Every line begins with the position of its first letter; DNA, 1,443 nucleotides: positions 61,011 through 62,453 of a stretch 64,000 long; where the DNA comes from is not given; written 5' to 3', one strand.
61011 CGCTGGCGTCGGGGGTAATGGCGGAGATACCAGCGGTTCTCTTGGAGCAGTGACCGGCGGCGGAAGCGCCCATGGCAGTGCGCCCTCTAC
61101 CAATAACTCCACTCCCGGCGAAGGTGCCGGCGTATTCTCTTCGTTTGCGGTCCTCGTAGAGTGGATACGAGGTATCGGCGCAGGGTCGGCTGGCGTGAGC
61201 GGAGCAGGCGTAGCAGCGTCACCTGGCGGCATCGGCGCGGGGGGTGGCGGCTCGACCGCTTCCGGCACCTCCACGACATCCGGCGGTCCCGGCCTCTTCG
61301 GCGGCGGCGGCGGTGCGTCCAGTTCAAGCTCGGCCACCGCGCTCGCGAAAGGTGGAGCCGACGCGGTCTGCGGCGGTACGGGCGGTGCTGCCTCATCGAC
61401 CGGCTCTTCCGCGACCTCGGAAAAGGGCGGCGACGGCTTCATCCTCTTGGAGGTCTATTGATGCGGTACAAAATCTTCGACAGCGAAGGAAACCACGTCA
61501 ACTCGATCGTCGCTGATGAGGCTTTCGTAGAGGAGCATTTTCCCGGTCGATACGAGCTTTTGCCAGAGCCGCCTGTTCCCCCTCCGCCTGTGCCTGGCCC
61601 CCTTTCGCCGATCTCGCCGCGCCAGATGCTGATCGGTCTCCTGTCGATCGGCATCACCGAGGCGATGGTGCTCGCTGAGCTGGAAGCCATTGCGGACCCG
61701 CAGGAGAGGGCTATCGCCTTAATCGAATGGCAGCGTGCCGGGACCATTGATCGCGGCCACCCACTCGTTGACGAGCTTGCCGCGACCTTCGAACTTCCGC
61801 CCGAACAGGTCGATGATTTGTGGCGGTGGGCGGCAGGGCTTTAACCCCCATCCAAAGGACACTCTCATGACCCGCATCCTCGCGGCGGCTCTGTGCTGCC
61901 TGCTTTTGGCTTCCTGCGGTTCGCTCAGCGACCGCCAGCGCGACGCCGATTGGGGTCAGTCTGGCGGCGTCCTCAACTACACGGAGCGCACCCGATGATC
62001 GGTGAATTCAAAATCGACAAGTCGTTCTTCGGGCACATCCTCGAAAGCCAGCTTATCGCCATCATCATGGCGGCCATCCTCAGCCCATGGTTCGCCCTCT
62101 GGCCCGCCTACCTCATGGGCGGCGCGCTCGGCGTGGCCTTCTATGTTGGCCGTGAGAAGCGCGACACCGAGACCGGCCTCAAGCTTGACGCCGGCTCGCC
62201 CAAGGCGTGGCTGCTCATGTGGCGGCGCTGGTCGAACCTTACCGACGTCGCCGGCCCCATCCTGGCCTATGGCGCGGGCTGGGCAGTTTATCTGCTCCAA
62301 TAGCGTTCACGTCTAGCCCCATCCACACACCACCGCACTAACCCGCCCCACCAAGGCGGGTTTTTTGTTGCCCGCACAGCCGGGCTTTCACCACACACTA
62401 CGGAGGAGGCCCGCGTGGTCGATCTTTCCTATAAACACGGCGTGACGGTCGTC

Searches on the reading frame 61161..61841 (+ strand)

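Call 29: search_protein_families(library=phrogs, proteins=[window:61161-61841:+], max_evalue=0.001)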
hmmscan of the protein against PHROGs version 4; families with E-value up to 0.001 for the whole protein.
window:61161-61841:+ (227 aa): 4 families
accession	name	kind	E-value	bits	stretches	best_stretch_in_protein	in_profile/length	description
phrog_6034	-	unknown function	2.4e-19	70.7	1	136-227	72-164/164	-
phrog_14311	-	unknown function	6.2e-15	56.5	1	148-225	61-138/140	-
phrog_37968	-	unknown function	5.1e-05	24.8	1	101-136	1-35/101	-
phrog_27624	-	unknown function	0.00025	21.9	0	183-225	181-223/225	-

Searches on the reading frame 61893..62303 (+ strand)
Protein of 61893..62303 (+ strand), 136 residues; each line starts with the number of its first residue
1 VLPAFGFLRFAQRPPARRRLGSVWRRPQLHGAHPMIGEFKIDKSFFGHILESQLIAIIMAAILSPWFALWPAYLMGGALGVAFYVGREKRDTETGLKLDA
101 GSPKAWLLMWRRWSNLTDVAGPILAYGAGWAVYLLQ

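Call 29: search_protein_families(library=phrogs, proteins=[window:61893-62300:+], max_evalue=0.001)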
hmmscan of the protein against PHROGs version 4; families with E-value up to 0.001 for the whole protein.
window:61893-62300:+ (136 aa): 0 families

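Call 50: find_encoding_contigs(protein=window:61893-62303:+, flank=10000, max_places=2)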
Protein window:61893-62303:+ (136 aa): no gene with exactly this product is on record in the collection.
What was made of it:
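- Tried and rejected: The look-up failed because the chosen ORF start was not on record (call 50).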
